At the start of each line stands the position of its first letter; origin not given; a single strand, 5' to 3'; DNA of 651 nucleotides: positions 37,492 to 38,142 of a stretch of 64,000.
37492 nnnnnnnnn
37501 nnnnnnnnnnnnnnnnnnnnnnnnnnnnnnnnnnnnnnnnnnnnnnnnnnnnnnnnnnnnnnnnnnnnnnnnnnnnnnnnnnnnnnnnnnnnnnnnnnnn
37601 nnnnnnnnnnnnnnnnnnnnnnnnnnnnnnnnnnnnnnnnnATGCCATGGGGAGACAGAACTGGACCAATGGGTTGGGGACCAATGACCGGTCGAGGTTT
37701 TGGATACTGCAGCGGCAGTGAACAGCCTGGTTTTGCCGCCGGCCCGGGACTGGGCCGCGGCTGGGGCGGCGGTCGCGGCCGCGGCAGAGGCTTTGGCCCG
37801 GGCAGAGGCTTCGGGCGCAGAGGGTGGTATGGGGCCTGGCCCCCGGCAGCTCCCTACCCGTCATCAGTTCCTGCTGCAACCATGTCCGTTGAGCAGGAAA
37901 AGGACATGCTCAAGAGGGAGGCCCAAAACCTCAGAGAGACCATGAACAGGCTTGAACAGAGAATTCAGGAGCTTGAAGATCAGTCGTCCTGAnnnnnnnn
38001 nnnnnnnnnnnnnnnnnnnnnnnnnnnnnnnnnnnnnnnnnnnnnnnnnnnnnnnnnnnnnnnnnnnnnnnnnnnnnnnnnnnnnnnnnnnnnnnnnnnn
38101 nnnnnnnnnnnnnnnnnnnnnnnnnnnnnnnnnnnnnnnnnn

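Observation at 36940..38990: NifX-like protein, two tandem DUF5320 paralogs with RGG/RG-rich tracts, and a radical SAM enzyme with a winged-helix tail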

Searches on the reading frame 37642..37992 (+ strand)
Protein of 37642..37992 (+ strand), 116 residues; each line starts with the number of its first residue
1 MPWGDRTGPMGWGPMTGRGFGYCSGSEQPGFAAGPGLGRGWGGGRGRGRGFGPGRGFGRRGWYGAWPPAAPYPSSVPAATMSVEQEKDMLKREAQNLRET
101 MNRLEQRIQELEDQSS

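Call 3: search_protein_families(library=pfam, proteins=[window:37642-37992:+], max_evalue=0.01)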
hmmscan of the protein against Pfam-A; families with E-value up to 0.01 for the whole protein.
window:37642-37992:+ (116 aa): 2 families
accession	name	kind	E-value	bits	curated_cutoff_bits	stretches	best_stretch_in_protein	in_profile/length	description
PF17253.7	DUF5320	-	2.4e-29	102.9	27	1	1-111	1-99/99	Family of unknown function (DUF5320)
PF16471.10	JIP_LZII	-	0.0076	16.9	30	1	84-114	39-69/71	JNK-interacting protein leucine zipper II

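Call 4: search_protein_families(library=ncbifam, proteins=[window:37642-37992:+], max_evalue=0.01)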
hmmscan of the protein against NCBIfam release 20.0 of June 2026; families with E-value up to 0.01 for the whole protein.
window:37642-37992:+ (116 aa): 0 families

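Call 9: find_homologous_proteins(query=window:37642-37992:+, max_evalue=0.001)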
Query window:37642-37992:+ (116 aa): 654 proteins with E <= 0.001 among 1024 candidates; the best 120 are listed.
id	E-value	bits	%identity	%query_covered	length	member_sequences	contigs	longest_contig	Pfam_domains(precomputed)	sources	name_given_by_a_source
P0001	1.3e-70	253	99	100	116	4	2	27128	PF17253.8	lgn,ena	-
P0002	3.1e-54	200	79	100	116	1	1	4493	PF17253.8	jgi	-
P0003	1.4e-51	192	75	100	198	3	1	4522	PF17253.8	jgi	-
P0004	4.4e-51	190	70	100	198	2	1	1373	PF17253.8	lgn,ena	-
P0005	1.2e-25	108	49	100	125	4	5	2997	PF17253.8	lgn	-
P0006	4.4e-25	106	55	97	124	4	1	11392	PF17253.8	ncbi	ncbi:MAG: DUF5320 domain-containing protein [Desulfohalobiaceae bacterium]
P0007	9.7e-25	105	53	98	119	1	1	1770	PF17253.8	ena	-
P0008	3.3e-24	103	57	100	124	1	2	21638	PF17253.8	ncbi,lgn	ncbi:MAG: DUF5320 domain-containing protein [Desulfohalobiaceae bacterium]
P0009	2.2e-23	101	54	100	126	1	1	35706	PF17253.8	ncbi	-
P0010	2.6e-23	100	76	28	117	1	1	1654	PF17253.8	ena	-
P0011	4.0e-23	100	45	96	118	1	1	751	PF17253.8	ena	-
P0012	3.5e-22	97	39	99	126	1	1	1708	PF17253.8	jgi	jgi:hypothetical protein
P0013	4.0e-22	96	49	92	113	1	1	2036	PF17253.8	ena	-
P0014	5.6e-22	96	53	96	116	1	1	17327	PF17253.8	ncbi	-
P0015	6.1e-22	96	47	96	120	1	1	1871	PF17253.8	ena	-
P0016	8.9e-22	95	36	98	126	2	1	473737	PF17253.8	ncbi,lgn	-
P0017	1.0e-21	95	47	98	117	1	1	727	PF17253.8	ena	-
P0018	1.2e-21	95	51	99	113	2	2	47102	PF17253.8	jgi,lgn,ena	-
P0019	1.8e-21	94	36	98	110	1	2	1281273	PF17253.8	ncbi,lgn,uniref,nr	ncbi:DUF5320 domain-containing protein [Hippea alviniae]|uniref:DUF5320 domain-containing protein n=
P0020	2.3e-21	94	40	97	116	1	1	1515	PF17253.8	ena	-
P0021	3.6e-21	93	39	97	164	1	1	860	PF17253.8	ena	-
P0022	4.4e-21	93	49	99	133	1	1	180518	PF17253.8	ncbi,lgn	-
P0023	4.6e-21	93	37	97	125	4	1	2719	PF17253.8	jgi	jgi:hypothetical protein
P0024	4.9e-21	93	39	98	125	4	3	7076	PF17253.8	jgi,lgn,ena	-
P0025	5.0e-21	93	32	97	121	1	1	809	PF17253.8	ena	-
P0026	7.2e-21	92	38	99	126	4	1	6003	PF17253.8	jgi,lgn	jgi:hypothetical protein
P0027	9.5e-21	92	46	100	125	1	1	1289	PF17253.8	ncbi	-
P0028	9.7e-21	92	44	99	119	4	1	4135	PF17253.8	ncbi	-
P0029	1.0e-20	92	45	99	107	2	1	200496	PF17253.8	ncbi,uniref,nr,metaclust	ncbi:DUF5320 domain-containing protein [Thermodesulfobacterium hydrogeniphilum]|uniref:DUF5320 domai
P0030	1.2e-20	92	38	100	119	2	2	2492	PF17253.8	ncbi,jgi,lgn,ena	-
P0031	1.2e-20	92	39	92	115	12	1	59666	PF17253.8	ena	-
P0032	1.5e-20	91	45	98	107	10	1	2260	PF17253.8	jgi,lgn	-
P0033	2.4e-20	91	40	97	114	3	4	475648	PF17253.8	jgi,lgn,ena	-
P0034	3.3e-20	90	40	100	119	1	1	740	PF17253.8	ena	-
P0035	3.4e-20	90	49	97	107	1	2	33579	PF17253.8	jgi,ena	-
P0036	3.6e-20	90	44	97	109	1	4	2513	PF17253.8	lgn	-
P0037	4.1e-20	90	43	97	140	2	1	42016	PF17253.8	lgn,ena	-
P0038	5.4e-20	90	38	97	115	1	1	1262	PF17253.8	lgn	-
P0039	6.3e-20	89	41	97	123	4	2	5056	PF17253.8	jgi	jgi:hypothetical protein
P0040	6.7e-20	89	43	100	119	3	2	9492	PF17253.8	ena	-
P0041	7.2e-20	89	40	97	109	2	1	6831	PF17253.8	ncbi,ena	-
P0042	1.1e-19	89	43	97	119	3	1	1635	PF17253.8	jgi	jgi:hypothetical protein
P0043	1.2e-19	89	42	88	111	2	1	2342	PF17253.8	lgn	-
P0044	1.2e-19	88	47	99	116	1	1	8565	PF17253.8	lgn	-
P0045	1.2e-19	88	43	98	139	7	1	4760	PF17253.8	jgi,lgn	-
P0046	1.2e-19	88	46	97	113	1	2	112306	PF17253.8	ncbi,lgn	-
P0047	1.3e-19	88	48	99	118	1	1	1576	PF17253.8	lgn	-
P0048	1.4e-19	88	46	97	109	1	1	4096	PF17253.8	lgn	-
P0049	1.6e-19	88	39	96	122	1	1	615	PF17253.8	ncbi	-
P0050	2.5e-19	87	43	100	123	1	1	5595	PF17253.8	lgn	-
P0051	2.7e-19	87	75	28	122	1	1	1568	PF17253.8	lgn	-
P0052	3.0e-19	87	35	97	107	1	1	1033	PF17253.8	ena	-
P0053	3.1e-19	87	46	91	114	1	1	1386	PF17253.8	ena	-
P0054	4.9e-19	86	37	97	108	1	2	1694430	PF17253.8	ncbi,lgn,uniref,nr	ncbi:DUF5320 domain-containing protein [Hippea maritima]|uniref:Uncharacterized protein n=1 Tax=Hipp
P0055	5.1e-19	86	37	97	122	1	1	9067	PF17253.8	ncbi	ncbi:DUF5320 domain-containing protein [Acidobacteriota bacterium]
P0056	6.1e-19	86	43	98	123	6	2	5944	PF17253.8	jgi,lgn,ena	-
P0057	6.5e-19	86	50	97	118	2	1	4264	PF17253.8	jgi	jgi:hypothetical protein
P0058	7.0e-19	86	39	100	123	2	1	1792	PF17253.8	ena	-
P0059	7.2e-19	86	37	96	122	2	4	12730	PF17253.8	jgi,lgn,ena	-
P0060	7.5e-19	86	70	28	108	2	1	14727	PF17253.8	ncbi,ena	-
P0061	7.5e-19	86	77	26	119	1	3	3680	PF17253.8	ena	-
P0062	9.1e-19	86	46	98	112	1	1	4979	PF17253.8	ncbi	ncbi:MAG: DUF5320 domain-containing protein [Candidatus Hodarchaeota archaeon]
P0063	1.0e-18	85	47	99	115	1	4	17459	PF17253.8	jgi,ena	-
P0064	1.1e-18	85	61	28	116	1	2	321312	PF17253.8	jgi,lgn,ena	-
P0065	1.1e-18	85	47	98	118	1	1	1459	PF17253.8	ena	-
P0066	1.2e-18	85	46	99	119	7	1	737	PF17253.8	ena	-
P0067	1.3e-18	85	73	28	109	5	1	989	PF17253.8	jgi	jgi:hypothetical protein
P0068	1.3e-18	85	37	100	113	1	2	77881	PF17253.8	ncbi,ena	-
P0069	1.4e-18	85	65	27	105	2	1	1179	PF17253.8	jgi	-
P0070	1.5e-18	85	49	97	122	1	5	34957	PF17253.8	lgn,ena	-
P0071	1.6e-18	85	42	87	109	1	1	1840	PF17253.8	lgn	-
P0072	1.8e-18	85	46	97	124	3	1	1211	PF17253.8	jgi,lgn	jgi:hypothetical protein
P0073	1.8e-18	85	39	85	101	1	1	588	PF17253.8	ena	-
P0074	2.0e-18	84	70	28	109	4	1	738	PF17253.8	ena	-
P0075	2.0e-18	84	44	100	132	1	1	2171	PF17253.8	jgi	-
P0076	2.2e-18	84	68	29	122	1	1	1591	PF17253.8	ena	-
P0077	2.4e-18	84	36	100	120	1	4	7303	PF17253.8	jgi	jgi:hypothetical protein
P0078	2.7e-18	84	69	30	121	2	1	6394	PF17253.8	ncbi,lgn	ncbi:MAG: DUF5320 domain-containing protein [Candidatus Thorarchaeota archaeon]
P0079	2.9e-18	84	65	29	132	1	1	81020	PF17253.8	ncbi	-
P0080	2.9e-18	84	40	97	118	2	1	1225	PF17253.8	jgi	jgi:hypothetical protein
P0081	3.3e-18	84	44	100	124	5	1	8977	PF17253.8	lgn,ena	-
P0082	3.6e-18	84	47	97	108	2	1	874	PF17253.8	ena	-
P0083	4.4e-18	83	42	98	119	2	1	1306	PF17253.8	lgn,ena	-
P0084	4.8e-18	83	43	98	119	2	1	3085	PF17253.8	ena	-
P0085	4.9e-18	83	33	98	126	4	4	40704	PF17253.8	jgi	jgi:hypothetical protein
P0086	4.9e-18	83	36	97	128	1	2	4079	PF17253.8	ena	-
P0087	5.6e-18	83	72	28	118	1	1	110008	PF17253.8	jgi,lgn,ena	-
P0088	5.9e-18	83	34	97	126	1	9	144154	PF17253.8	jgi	-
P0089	6.2e-18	83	37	98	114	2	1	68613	PF17253.8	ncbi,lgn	-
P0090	6.9e-18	83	38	99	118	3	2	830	PF17253.8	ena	-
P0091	7.6e-18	83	40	98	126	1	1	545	PF17253.8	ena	-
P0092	7.7e-18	83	49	97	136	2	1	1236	PF17253.8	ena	-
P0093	8.3e-18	83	47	99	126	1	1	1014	PF17253.8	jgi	-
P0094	9.5e-18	82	40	95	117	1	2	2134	PF17253.8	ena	-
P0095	9.9e-18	82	71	30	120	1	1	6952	PF17253.8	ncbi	-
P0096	1.3e-17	82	43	97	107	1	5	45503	PF17253.8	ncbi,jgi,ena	-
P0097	1.4e-17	82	71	30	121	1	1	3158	PF17253.8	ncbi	-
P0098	1.5e-17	82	34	91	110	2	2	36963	PF17253.8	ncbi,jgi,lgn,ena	-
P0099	1.7e-17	82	74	27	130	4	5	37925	PF17253.8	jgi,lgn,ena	-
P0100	1.8e-17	81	50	97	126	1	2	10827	PF17253.8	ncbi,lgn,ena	-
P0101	1.8e-17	81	45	100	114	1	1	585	PF17253.8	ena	-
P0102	2.0e-17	81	41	100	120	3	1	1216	PF17253.8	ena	-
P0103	2.1e-17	81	42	97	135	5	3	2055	PF17253.8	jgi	jgi:hypothetical protein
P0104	2.2e-17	81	43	100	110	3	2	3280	PF17253.8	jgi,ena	-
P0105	2.3e-17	81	50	96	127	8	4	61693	PF17253.8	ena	-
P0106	2.6e-17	81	45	97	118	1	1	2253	PF17253.8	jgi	-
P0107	2.8e-17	81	72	28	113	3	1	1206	PF17253.8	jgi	-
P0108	2.9e-17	81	37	99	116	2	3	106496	PF17253.8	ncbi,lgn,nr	ncbi:MAG: DUF5320 domain-containing protein [Chitinispirillaceae bacterium]|nr:DUF5320 domain-contai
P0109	3.1e-17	81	43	99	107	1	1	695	PF17253.8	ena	-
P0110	3.4e-17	81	33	100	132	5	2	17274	PF17253.8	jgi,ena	-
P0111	4.0e-17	80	38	100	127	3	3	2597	PF17253.8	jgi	jgi:hypothetical protein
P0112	4.2e-17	80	38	97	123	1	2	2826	PF17253.8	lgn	-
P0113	4.2e-17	80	39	98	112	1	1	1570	PF17253.8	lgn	-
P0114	4.7e-17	80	41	100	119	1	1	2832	PF17253.8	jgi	jgi:hypothetical protein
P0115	5.0e-17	80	45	98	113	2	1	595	PF17253.8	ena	-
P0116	5.0e-17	80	38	99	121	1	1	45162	PF17253.8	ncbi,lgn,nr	ncbi:MAG: DUF5320 domain-containing protein [Phycisphaerae bacterium]|nr:DUF5320 domain-containing p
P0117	5.2e-17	80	38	97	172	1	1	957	PF17253.8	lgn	-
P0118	5.6e-17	80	38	100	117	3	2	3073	PF17253.8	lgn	-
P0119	5.9e-17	80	32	96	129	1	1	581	PF17253.8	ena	-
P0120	6.0e-17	80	69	28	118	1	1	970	PF17253.8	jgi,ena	-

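Call 13: find_related_loci(query=A2, collection=genome_contigs, flank=8000)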
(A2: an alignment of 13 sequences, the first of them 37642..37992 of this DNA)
Query A2 (116 aa) in genome_contigs; peptide patterns used: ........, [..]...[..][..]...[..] (x = any residue, [..] = any of these).
566 stretches matched a pattern; 543 encode a relative of the query (tblastn E <= 1e-3); the best 80 are kept; 80 distinct loci.
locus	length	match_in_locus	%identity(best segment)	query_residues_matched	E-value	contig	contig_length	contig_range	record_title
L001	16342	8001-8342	74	1-116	3e-30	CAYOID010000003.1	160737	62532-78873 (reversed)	MAG TPA_asm: uncultured Desulfohalobiaceae bacterium isolate SRP141376_co2_132 genome assembly, contig: NODE_197_length_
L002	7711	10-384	46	1-114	2e-24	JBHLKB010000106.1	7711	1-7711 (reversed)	MAG: Candidatus Hodarchaeota archaeon isolate DZ1B.234 DZ1B.234@37615, whole genome shotgun sequence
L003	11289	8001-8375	41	1-114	6e-22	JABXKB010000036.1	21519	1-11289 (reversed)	MAG: Promethearchaeota archaeon isolate Hel_238_bin13 contig-145_4448, whole genome shotgun sequence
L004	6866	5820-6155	42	1-114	4e-22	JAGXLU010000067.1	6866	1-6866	MAG: Halanaerobiales bacterium isolate GSL_CB2_7 NODE_1665_length_6866_cov_17.5866, whole genome shotgun sequence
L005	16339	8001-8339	45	1-114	3e-20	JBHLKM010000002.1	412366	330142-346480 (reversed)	MAG: Candidatus Hodarchaeota archaeon isolate DZ1B.338 DZ1B.338@12, whole genome shotgun sequence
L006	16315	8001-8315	42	1-112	4e-20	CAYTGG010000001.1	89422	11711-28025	MAG TPA_asm: Candidatus Woesearchaeota archaeon isolate SRP067234_co1_356 genome assembly, contig: k99_791618, whole gen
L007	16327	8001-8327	41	1-115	5e-20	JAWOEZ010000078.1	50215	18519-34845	MAG: Halanaerobiales bacterium isolate BLK6-1.bin.131 k191_2982601, whole genome shotgun sequence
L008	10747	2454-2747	42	1-114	2e-19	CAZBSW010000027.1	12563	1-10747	MAG TPA_asm: uncultured Thermotogae bacterium isolate SRP323688_co1_249 genome assembly, contig: NODE_7734_length_12563_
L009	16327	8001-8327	43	2-109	3e-19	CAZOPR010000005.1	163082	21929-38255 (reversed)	MAG TPA_asm: uncultured Brachyspira sp. isolate binchicken_co58_148 genome assembly, contig: NODE_73_length_163082_cov_1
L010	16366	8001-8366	55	1-116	2e-19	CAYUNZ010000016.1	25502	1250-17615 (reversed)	MAG TPA_asm: uncultured Desulfohalobiaceae bacterium isolate binchicken_co13_393 genome assembly, contig: NODE_2466_leng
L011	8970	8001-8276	44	1-112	3e-19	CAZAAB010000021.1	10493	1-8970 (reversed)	MAG TPA_asm: Candidatus Woesearchaeota archaeon isolate SRP141376_co2_396 genome assembly, contig: NODE_11992_length_104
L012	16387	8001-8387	42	1-111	4e-19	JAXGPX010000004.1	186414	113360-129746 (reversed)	MAG: Bacillota bacterium isolate AnMBR.bin312 bin312_4, whole genome shotgun sequence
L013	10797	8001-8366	43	1-111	8e-20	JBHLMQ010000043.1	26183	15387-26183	MAG: Promethearchaeota archaeon isolate DZ2M.350 DZ2M.350@5176, whole genome shotgun sequence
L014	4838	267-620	40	16-115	1e-18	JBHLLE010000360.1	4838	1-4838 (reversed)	MAG: Candidatus Hermodarchaeota archaeon isolate DZ1M.378 DZ1M.378@96680, whole genome shotgun sequence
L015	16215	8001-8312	48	1-113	2e-18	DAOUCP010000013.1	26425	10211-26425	MAG TPA_asm: Anaerolineae bacterium isolate H81_833 35086, whole genome shotgun sequence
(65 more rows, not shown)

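Call 34: search_solved_structures(query=A1, max_evalue=10)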
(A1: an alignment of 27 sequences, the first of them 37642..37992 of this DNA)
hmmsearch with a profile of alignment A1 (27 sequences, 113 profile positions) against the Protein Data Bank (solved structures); distinct sequences matched with E-value up to 10: 158 (the best 60 are shown).
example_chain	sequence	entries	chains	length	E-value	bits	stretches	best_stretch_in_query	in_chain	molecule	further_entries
9b0x_J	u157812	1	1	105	0.001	22.8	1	37-111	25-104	ATP synthase inhibitory factor 1, IF1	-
6uxv_A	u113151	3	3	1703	0.0029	21.3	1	29-64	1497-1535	Transcription regulatory protein SNF2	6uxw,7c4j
9eho_DD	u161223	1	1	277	0.0051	20.5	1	32-60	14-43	Small ribosomal subunit protein uS5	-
11hg_LA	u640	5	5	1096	0.0081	19.9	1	39-64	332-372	La-related protein 1 | LARP1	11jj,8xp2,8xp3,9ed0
6trp_A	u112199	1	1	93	0.011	19.5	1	34-86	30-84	Peptide synthetase XpsB,Peptide synthetase XpsB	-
7oya_C2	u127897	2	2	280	0.019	18.7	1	38-63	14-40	40S ribosomal protein S2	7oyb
9vpb_AJ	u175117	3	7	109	0.022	18.4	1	35-112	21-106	ATPase inhibitor, mitochondrial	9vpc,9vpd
9bxu_J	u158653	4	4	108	0.029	18.1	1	29-112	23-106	ATPase inhibitor, mitochondrial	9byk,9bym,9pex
5xxu_C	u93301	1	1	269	0.034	17.8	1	36-58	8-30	Ribosomal protein uS5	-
4v8m_AD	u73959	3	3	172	0.036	17.8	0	30-60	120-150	40S RIBOSOMAL PROTEIN S10, PUTATIVE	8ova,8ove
7wu7_4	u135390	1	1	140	0.037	17.7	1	77-109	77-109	Prefoldin subunit 4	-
6nr8_4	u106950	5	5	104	0.039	17.7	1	77-109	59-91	Prefoldin subunit 4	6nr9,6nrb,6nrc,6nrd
8h9e_J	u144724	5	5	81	0.041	17.6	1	44-111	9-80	ATPase inhibitor, mitochondrial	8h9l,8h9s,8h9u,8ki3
7oyc_C2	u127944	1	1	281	0.046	17.4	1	30-58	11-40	40S ribosomal protein S2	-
8q7z_Ab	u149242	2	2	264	0.053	17.2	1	42-60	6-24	40S ribosomal protein S2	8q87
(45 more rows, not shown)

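Call 54: predict_structure(alignment_id=A1)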
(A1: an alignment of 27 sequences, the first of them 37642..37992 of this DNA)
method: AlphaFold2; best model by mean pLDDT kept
length: 116 residues; sequences in the alignment: 27
mean_pLDDT: 62.2   pTM: 0.30
mean pLDDT of the five models: 62.2, 60.3, 59.9, 59.6, 58.9
residues with pLDDT >= 90: 29; 70-90: 7; 50-70: 24; < 50: 56
segments of 3 or more residues with pLDDT < 50: 1-4, 19-39, 41-66
pLDDT, mean of each block of 10 residues (from residue 1): 47 50 46 46 42 42 51 63 91 96 97 84
secondary structure, 60 per line:
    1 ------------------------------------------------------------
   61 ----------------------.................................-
elements in order: H83-115

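Call 58: search_protein_representatives(alignment_id=A1)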
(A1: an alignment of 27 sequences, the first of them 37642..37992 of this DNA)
Query: 27 sequences, 113 profile positions. Proteins with E-value up to 0.001 (for the whole library): 9724; up to 1e-10: 4010; up to 1e-30: 22. The best 150 are listed.
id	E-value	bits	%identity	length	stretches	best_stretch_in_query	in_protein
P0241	1.3e-37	144.9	-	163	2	1-110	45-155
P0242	1.4e-36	141.5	-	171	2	1-112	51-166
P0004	3.5e-34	133.8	-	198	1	1-112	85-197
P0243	3.8e-34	133.7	-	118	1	1-110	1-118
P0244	2.3e-33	131.2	-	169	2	1-110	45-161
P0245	1.4e-32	128.7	-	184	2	1-112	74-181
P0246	1.4e-32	128.6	-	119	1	1-113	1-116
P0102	1.5e-32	128.6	-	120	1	1-113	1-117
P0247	1.7e-32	128.4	-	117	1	1-113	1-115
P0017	3.4e-32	127.4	-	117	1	1-112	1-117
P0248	7.0e-32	126.4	-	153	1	1-112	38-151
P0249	9.6e-32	126.0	-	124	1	1-113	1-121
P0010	9.9e-32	125.9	-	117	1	1-112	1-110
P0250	1.0e-31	125.9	-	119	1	1-112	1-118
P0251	1.0e-31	125.9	-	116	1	1-112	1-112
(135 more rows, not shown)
